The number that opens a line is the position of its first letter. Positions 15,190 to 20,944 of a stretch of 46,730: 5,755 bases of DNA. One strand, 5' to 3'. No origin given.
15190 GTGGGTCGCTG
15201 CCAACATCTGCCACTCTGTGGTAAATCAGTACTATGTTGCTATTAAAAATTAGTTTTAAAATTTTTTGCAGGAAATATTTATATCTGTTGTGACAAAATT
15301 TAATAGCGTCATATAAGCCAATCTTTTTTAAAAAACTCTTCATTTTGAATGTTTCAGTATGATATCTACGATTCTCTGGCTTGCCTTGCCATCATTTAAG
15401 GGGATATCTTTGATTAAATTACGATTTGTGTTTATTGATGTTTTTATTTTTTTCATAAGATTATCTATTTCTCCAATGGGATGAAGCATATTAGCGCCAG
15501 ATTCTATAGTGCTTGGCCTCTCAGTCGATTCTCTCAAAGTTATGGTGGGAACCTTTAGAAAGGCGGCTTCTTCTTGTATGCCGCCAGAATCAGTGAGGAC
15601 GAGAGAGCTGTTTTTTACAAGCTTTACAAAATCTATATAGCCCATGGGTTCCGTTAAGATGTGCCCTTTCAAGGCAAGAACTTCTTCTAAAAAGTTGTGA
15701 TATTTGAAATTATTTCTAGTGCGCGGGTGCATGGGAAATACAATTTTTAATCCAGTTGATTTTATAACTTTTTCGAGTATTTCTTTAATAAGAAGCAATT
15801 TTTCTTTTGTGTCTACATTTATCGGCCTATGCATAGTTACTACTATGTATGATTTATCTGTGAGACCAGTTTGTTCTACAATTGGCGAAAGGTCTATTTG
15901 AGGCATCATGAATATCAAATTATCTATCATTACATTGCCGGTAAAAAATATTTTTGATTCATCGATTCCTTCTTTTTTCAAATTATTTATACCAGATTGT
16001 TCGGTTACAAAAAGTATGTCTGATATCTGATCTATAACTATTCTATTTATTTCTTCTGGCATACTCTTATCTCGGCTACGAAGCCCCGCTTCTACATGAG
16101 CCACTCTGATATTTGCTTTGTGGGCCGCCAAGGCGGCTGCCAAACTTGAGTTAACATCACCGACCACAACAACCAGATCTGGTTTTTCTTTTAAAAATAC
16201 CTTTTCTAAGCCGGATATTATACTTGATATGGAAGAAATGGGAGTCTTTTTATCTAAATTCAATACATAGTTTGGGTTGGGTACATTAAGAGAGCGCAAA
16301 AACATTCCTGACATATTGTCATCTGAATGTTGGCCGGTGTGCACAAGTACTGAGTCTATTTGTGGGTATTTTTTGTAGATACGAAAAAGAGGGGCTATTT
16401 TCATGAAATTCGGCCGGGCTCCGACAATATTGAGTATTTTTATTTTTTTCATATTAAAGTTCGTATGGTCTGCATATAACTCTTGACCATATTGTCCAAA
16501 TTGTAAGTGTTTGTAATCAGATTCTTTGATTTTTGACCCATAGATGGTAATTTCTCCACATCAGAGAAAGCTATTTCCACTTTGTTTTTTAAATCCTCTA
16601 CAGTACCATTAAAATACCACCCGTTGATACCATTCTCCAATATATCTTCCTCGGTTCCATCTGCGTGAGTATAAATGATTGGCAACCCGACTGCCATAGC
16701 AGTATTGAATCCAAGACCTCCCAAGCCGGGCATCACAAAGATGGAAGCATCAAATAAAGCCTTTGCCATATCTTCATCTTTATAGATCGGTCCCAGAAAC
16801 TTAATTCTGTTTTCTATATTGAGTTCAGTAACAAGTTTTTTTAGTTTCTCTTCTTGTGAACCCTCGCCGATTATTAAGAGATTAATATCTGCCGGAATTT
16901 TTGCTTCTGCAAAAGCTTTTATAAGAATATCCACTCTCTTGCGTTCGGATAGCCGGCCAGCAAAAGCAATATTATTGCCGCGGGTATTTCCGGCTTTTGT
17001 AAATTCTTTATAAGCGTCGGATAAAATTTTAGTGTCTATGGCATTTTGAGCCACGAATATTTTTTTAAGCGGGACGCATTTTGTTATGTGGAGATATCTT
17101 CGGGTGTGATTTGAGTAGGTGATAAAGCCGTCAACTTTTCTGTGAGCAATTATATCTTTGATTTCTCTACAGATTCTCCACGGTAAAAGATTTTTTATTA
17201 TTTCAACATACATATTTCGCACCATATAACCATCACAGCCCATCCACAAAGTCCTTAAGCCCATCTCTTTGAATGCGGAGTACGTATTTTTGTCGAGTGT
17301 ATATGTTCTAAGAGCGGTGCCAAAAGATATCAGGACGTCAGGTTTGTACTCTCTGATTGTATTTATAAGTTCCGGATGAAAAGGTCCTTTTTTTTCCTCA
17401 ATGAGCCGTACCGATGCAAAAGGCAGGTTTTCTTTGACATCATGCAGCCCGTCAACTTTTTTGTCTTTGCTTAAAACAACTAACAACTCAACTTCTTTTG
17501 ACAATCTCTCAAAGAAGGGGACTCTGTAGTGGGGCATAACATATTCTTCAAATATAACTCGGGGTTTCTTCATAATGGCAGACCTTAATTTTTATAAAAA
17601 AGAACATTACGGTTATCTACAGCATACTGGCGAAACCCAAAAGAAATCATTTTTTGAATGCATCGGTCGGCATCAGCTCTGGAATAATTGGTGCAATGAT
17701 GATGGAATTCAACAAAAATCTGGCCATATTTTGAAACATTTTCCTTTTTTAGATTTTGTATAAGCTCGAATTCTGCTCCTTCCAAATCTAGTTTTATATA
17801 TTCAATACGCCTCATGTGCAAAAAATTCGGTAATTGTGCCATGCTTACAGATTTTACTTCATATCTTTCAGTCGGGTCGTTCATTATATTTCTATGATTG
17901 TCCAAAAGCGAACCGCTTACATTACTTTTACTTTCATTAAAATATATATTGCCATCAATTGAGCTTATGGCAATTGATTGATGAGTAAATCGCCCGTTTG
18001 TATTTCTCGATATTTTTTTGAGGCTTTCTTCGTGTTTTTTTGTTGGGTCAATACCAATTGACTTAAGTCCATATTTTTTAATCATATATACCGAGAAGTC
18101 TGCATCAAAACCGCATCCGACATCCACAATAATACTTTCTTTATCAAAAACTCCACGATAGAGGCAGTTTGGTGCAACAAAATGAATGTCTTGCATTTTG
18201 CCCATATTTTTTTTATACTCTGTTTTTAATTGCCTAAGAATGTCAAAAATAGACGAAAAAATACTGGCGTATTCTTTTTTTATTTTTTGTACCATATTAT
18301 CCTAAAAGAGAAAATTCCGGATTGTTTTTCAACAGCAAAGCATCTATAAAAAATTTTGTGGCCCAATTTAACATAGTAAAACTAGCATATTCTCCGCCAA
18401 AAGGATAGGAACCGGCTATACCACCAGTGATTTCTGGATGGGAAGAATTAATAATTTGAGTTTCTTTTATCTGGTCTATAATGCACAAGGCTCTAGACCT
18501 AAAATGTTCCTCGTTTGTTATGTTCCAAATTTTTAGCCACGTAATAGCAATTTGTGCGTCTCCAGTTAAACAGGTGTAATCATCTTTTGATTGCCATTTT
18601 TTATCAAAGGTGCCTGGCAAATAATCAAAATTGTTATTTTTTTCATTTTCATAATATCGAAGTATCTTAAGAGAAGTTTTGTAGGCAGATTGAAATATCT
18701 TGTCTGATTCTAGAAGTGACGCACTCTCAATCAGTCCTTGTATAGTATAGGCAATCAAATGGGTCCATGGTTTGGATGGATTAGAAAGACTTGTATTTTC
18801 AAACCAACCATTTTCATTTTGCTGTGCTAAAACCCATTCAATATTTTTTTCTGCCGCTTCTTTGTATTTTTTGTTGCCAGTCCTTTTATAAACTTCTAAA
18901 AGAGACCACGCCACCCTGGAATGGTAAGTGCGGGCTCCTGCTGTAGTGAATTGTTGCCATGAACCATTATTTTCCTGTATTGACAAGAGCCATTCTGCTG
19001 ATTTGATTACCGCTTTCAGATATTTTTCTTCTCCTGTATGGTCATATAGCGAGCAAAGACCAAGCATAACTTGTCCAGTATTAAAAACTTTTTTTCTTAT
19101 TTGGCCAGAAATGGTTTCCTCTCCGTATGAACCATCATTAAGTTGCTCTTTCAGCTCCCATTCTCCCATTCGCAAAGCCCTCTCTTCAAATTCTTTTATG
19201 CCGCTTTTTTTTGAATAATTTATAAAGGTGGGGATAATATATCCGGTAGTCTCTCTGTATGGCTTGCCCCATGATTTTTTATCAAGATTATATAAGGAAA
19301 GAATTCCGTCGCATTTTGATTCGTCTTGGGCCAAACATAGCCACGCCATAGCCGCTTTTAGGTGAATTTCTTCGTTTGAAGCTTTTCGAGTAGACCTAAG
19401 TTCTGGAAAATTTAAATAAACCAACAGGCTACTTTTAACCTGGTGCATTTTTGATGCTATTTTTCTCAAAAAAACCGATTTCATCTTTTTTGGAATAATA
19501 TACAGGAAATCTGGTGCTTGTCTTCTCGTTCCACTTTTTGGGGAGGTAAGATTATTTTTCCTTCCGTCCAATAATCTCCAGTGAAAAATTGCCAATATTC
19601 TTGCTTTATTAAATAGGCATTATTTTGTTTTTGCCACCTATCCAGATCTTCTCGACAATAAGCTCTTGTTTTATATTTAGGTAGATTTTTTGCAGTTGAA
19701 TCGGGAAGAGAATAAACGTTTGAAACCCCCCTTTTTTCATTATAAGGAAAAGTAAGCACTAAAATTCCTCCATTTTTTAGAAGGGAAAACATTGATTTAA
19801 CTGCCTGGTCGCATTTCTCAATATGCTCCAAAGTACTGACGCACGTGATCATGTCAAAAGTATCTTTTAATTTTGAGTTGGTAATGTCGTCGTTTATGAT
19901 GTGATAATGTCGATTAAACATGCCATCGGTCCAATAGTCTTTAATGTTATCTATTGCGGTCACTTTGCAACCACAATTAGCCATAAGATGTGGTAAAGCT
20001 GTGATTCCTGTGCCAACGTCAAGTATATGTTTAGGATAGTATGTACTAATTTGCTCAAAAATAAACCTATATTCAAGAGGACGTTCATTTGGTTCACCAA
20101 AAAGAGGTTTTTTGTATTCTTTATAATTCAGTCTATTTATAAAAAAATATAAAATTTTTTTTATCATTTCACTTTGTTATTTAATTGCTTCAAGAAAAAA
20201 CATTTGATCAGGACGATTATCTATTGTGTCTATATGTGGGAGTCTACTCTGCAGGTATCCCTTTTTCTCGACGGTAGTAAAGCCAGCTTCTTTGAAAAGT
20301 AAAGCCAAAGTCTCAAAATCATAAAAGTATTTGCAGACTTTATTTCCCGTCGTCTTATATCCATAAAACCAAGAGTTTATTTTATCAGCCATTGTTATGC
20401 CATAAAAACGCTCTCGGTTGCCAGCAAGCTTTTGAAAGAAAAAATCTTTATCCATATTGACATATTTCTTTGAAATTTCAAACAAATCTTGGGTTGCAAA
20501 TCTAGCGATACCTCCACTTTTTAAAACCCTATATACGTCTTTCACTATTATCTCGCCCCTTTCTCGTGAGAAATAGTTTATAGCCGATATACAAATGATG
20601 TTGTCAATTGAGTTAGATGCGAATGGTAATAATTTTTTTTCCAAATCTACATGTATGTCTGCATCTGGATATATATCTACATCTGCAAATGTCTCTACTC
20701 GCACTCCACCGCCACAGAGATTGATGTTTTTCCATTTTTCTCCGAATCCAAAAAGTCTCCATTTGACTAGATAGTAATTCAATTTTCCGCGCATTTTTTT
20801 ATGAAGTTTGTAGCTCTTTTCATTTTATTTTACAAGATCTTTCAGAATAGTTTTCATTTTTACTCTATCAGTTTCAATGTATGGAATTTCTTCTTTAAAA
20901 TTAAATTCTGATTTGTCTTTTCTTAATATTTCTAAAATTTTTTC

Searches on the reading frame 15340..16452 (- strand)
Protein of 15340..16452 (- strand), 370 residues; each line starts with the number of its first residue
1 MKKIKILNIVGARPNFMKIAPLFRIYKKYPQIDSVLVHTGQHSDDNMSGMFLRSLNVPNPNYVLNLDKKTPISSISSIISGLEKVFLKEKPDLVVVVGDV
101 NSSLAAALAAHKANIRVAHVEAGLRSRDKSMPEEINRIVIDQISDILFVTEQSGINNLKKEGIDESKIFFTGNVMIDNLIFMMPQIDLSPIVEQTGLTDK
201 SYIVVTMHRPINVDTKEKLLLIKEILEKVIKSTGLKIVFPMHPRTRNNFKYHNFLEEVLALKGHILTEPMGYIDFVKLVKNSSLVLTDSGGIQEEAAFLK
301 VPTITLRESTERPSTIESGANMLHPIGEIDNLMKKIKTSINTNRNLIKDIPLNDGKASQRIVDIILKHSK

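Call 13: search_protein_families(library=pfam, proteins=[window:15340-16452:-], max_evalue=0.0001)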
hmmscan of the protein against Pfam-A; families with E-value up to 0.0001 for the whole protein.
window:15340-16452:- (370 aa): 1 family
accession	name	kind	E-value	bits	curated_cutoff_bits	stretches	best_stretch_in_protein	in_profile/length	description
PF02350.25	Epimerase_2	-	6.4e-102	341.4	30.6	1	27-365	4-346/347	UDP-N-acetylglucosamine 2-epimerase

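Call 73: search_protein_families(library=ncbifam, proteins=[window:15340-16452:-], max_evalue=1e-10)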
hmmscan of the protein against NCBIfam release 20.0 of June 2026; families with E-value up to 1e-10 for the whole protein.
window:15340-16452:- (370 aa): 2 families
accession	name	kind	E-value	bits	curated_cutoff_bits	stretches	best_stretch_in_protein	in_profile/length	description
TIGR00236.1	wecB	equivalog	7e-98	328.1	210.15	1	4-368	1-365/366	non-hydrolyzing UDP-N-acetylglucosamine 2-epimerase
TIGR03568.1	NeuC_NnaA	equivalog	1.6e-31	109.5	235.9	1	5-365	2-365/365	UDP-N-acetylglucosamine 2-epimerase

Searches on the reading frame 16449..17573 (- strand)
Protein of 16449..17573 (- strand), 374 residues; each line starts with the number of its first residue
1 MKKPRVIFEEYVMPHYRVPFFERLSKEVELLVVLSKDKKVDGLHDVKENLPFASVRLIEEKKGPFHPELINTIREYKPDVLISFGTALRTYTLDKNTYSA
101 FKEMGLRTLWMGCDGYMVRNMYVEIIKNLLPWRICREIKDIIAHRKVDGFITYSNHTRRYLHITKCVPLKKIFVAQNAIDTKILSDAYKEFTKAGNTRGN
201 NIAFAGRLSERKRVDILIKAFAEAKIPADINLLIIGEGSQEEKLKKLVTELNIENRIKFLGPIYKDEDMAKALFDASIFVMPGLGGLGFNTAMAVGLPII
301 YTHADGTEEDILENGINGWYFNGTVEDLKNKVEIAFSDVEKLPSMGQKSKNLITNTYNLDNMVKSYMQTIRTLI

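Call 3: search_protein_families(library=pfam, proteins=[window:16449-17573:-], max_evalue=0.01)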
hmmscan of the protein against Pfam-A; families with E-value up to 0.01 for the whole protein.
window:16449-17573:- (374 aa): 3 families
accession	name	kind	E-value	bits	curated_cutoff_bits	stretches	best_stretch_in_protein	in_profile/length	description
PF00534.26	Glycos_transf_1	-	1.7e-25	90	26.4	1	197-351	13-171/172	Glycosyl transferases group 1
PF13692.12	Glyco_trans_1_4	-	1.7e-22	80.6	27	1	200-334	2-138/142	Glycosyl transferases group 1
PF13439.12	Glyco_transf_4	-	0.00018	22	28.5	1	128-182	120-169/170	Glycosyltransferase Family 4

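Call 4: search_protein_families(library=ncbifam, proteins=[window:16449-17573:-], max_evalue=0.01)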
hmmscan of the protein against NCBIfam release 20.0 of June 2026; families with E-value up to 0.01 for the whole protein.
window:16449-17573:- (374 aa): 29 families (the best 25 are shown)
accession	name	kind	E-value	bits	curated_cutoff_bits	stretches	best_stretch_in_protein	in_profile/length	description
TIGR03088.1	stp2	hypoth_equivalog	4.1e-18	65.6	409.05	1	147-371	137-371/374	TIGR03088 family PEP-CTERM/XrtA system glycosyltransferase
NF046085.1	XrtY_assoc_Gly1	equivalog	5.6e-17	61.7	400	1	154-371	166-382/387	XrtY-associated glycosyltransferase XYAG1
TIGR03999.1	thiol_BshA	equivalog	8.5e-17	61.1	273.7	1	157-372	159-372/375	N-acetyl-alpha-D-glucosaminyl L-malate synthase BshA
TIGR04157.1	glyco_rSAM_CFB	subfamily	4.1e-15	55.7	400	1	144-368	167-404/406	TIGR04157 family glycosyltransferase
NF007396.0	PRK09922.1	equivalog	4.6e-15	55.3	385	1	167-358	155-344/361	lipopolysaccharide 1,6-galactosyltransferase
NF041876.1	EPS_EpsE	equivalog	5.6e-14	52.2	400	1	170-360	186-383/389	exopolysaccharide biosynthesis GT4 family glycosyltransferase EpsE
TIGR04063.1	stp3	hypoth_equivalog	2.6e-13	49.6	442.05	1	132-373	144-395/397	TIGR04063 family PEP-CTERM/XrtA system glycosyltransferase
NF047880.1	glyco_SdgA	exception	2.9e-12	45.9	800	1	180-365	297-482/488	serine-aspartate repeat adhesin O-glycosyltransferase SdgA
NF041010.1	glycosy_Agl16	equivalog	2e-11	43.4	575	1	143-350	130-329/352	glycosylation protein Agl16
NF050063.1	ProtGlycPglJ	equivalog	3.4e-11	43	500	1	167-281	165-271/363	N-acetylgalactosamine-N,N'-diacetylbacillosaminyl-diphospho-undecaprenol 4-alpha-N-acetylgalactosaminyltransferase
NF038295.1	EPS_HpsP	equivalog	6.6e-11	41.8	550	1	200-372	208-386/388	hormogonium polysaccharide biosynthesis glycosyltransferase HpsP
NF049988.1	MGlcDAGSynMgs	equivalog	3e-10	40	400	1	196-369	209-383/398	alpha-monoglucosyldiacylglycerol synthase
NF038255.1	exopoly_VpsD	equivalog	6.1e-10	38.5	300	1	142-369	152-375/381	VpsD family glycosyltransferase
TIGR04005.1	wcaL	equivalog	9.3e-10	37.9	537.6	1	166-368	194-401/406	colanic acid biosynthesis glycosyltransferase WcaL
TIGR02918.1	TIGR02918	equivalog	4.1e-09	35.7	574.6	1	145-336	269-457/500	accessory Sec system glycosyltransferase GtfA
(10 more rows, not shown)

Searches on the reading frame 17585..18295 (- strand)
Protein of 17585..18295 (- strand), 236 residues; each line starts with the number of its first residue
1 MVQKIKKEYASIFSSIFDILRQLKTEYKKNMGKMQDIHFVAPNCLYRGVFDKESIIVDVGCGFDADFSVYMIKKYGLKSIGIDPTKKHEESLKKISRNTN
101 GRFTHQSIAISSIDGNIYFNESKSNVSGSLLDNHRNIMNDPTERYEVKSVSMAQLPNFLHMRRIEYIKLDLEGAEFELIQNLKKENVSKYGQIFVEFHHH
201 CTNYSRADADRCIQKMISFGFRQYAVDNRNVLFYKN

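Call 3: search_protein_families(library=pfam, proteins=[window:17585-18295:-], max_evalue=0.01)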
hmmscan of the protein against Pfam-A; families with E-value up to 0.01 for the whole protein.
window:17585-18295:- (236 aa): 1 family
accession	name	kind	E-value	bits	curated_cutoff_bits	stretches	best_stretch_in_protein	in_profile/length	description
PF05050.19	Methyltransf_21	-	2.2e-09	38.1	22.7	1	70-222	14-172/173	Methyltransferase FkbM domain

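Call 4: search_protein_families(library=ncbifam, proteins=[window:17585-18295:-], max_evalue=0.01)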
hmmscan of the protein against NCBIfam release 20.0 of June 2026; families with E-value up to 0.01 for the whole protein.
window:17585-18295:- (236 aa): 2 families
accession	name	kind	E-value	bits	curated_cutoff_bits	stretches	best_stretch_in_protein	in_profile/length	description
TIGR01444.1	fkbM_fam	subfamily_domain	2.2e-17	63.9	37.7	1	56-198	2-143/143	FkbM family methyltransferase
NF045667.1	MTase_DVU1556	equivalog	0.00059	19.3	155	1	50-93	20-62/213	DVU_1556 family methyltransferase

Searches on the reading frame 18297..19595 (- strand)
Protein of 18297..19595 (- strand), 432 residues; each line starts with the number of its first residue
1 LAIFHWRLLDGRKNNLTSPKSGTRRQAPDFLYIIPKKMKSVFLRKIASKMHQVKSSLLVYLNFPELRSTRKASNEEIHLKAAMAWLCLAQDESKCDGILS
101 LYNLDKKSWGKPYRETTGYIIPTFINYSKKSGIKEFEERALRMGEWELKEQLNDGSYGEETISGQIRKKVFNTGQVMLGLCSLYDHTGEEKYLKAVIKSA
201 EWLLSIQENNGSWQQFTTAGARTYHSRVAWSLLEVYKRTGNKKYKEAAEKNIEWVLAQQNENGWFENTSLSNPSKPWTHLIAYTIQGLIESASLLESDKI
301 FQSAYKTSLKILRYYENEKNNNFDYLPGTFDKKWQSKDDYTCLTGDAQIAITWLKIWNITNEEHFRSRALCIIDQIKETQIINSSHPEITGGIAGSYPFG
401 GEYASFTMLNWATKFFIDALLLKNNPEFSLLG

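Call 3: search_protein_families(library=pfam, proteins=[window:18297-19595:-], max_evalue=0.01)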
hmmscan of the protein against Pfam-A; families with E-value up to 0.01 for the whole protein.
window:18297-19595:- (432 aa): 7 families
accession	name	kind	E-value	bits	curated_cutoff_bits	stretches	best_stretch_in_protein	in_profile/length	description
PF09492.16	Pec_lyase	-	8.2e-14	52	22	2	175-229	43-96/292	Pectic acid lyase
PF07944.18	Beta-AFase-like_GH127_cat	-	2.5e-10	40.4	24.9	1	167-265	121-212/376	Beta-L-arabinofuranosidase, GH127 catalytic domain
PF13243.12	SQHop_cyclase_C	-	2.1e-09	37.3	26.1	2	171-285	188-304/319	Squalene-hopene cyclase C-terminal domain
PF05147.19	LANC_like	-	2.2e-09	36.8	23.2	1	229-274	275-318/350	Lanthionine synthetase C-like protein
PF07470.19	Glyco_hydro_88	-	4.4e-09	36.2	26.6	1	171-321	29-173/352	Glycosyl Hydrolase Family 88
PF06662.19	C5-epim_C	-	4.5e-06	26.7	23.3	0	172-218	30-76/188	D-glucuronyl C5-epimerase C-terminus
PF03663.20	Glyco_hydro_76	-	0.0083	16.1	25.9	0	171-201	219-249/366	Glycosyl hydrolase family 76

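Call 4: search_protein_families(library=ncbifam, proteins=[window:18297-19595:-], max_evalue=0.01)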
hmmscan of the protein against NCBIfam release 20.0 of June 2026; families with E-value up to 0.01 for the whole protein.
window:18297-19595:- (432 aa): 10 families
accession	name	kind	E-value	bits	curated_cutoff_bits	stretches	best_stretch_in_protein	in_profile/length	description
TIGR02474.1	pec_lyase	equivalog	1.8e-14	54.1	189.8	2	232-297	54-116/295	pectate lyase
TIGR03897.1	lanti_2_LanM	subfamily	4.5e-10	38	304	2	176-264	701-798/932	type 2 lanthipeptide synthetase LanM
TIGR01787.1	squalene_cyclas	subfamily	1.2e-07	30.8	322.7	1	112-284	435-606/622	squalene/oxidosqualene cyclases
NF038151.1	lanthi_synth_III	equivalog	5.1e-06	25.2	575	1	177-261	613-701/833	class III lanthionine synthetase LanKC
TIGR04277.1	squa_tetra_cyc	equivalog_domain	4.2e-05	22.3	500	0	241-296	378-433/624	tetrahymanol synthase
NF049879.1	AcerHdlse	equivalog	0.00025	19.6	950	1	160-253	141-229/657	aceric acid hydrolase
TIGR03463.1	osq_cycl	subfamily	0.00076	17.9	851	1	188-267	519-604/634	2,3-oxidosqualene cyclase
NF051900.1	BetGalacBglBAgro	equivalog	0.00087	18.4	420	0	143-205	37-97/333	beta-galactosidase BglB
TIGR01507.1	hopene_cyclase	equivalog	0.00091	17.7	431.1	1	145-284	481-619/640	squalene--hopene cyclase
NF051846.1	ManIsomPseudo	equivalog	0.0077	15.2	600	0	231-383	58-207/401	D-mannose isomerase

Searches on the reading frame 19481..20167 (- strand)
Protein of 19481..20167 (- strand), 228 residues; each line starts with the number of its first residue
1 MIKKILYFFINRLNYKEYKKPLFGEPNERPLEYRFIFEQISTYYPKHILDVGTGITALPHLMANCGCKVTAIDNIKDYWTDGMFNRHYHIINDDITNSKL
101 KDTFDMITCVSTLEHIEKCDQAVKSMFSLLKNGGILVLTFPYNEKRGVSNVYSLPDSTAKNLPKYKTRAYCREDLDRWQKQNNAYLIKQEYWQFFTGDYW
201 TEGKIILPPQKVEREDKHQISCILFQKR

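Call 3: search_protein_families(library=pfam, proteins=[window:19481-20167:-], max_evalue=0.01)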
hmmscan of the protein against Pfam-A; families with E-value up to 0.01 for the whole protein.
window:19481-20167:- (228 aa): 6 families
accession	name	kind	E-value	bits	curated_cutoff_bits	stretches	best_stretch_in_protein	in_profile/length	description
PF13489.12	Methyltransf_23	-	1.7e-11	44.5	27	1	44-170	22-124/164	Methyltransferase domain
PF08241.18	Methyltransf_11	-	4.1e-10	40.6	21.2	1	49-138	1-95/95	Methyltransferase domain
PF13847.12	Methyltransf_31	-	4.6e-09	36.5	27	1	47-161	6-125/145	Methyltransferase domain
PF13649.12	Methyltransf_25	-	1.4e-08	35.8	27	1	48-134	1-97/97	Methyltransferase domain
PF08242.18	Methyltransf_12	-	5.8e-08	33.8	30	1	49-136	1-98/98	Methyltransferase domain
PF01209.24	Ubie_methyltran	-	0.0078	16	20.1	0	100-142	113-156/233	ubiE/COQ5 methyltransferase family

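Call 4: search_protein_families(library=ncbifam, proteins=[window:19481-20167:-], max_evalue=0.01)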
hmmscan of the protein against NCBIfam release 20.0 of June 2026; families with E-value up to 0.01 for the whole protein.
window:19481-20167:- (228 aa): 12 families
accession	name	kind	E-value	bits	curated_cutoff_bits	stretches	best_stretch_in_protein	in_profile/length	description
TIGR01983.1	UbiG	equivalog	2.9e-11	43.1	102.95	1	45-139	50-152/228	bifunctional 2-polyprenyl-6-hydroxyphenol methylase/3-demethylubiquinol 3-O-methyltransferase UbiG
TIGR02072.1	BioC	equivalog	2.2e-08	34.2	184.95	1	40-141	30-135/244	malonyl-ACP O-methyltransferase BioC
NF045667.1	MTase_DVU1556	equivalog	3.7e-07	29.8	155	1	46-144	24-125/213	DVU_1556 family methyltransferase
NF043040.1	corrin_prot_MT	hypoth_equivalog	1.5e-05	24.6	180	1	44-138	41-147/216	corrinoid protein-associated methyltransferase CpaM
NF001241.0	PRK00216.1-2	equivalog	3.2e-05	23.7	327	1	41-153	48-163/231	demethylmenaquinone methyltransferase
TIGR04345.1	ovoA_Cterm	equivalog_domain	6.5e-05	22.6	170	1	102-149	133-180/242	putative 4-mercaptohistidine N1-methyltransferase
NF008264.0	PRK11036.1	equivalog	0.00011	21.7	366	1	45-145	45-153/261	tRNA uridine 5-oxyacetic acid(34) methyltransferase CmoM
NF001240.0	PRK00216.1-1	equivalog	0.00033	19.8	378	1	101-153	131-184/251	bifunctional demethylmenaquinone methyltransferase/2-methoxy-6-polyprenyl-1,4-benzoquinol methylase UbiE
TIGR01934.1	MenG_MenH_UbiE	subfamily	0.00061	19.2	158.35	1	37-153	32-157/223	ubiquinone/menaquinone biosynthesis methyltransferase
NF002463.0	PRK01683.1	equivalog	0.00072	19.2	297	1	36-176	23-166/258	trans-aconitate 2-methyltransferase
NF010703.0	PRK14103.1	equivalog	0.0037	16.7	320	1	36-143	21-129/256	trans-aconitate 2-methyltransferase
TIGR00138.1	rsmG_gidB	equivalog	0.0065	16.1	99.5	0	43-134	44-138/183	16S rRNA (guanine(527)-N(7))-methyltransferase RsmG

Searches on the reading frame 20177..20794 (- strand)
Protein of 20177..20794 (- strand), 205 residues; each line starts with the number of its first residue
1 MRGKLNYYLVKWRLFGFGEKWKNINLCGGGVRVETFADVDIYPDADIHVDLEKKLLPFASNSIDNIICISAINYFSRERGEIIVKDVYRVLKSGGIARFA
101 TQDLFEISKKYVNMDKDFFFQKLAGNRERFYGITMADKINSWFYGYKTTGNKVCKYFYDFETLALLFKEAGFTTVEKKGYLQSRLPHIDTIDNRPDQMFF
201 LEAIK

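Call 3: search_protein_families(library=pfam, proteins=[window:20177-20794:-], max_evalue=0.01)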
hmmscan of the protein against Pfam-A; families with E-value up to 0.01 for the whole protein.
window:20177-20794:- (205 aa): 3 families
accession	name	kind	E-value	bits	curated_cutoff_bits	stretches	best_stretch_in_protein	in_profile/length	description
PF08241.18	Methyltransf_11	-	2e-06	28.8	21.2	1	48-97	48-93/95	Methyltransferase domain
PF01209.24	Ubie_methyltran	-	1e-05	25.5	20.1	1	54-177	108-218/233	ubiE/COQ5 methyltransferase family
PF13649.12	Methyltransf_25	-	0.0001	23.4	27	1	50-95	54-97/97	Methyltransferase domain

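Call 4: search_protein_families(library=ncbifam, proteins=[window:20177-20794:-], max_evalue=0.01)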
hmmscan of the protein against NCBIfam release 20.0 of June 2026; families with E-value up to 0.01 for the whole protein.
window:20177-20794:- (205 aa): 4 families
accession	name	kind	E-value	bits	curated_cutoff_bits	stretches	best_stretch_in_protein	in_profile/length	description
NF040538.1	methyl_ArsM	equivalog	0.00074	18.8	500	1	59-103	168-210/356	arsinothricin biosynthesis methyltransferase ArsM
NF008823.0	PRK11873.1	subfamily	0.0027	17.2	263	1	56-105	140-185/272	arsenite methyltransferase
NF041536.1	ArsM_DUF2284_UU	exception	0.003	15.9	575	1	54-121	137-202/459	arsenite methyltransferase/DUF2284 domain selenoprotein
NF045823.1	PthPhpthDimycoMt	equivalog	0.0038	16.4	300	1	53-100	122-167/256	phthiotriol/phenolphthiotriol dimycocerosates methyltransferase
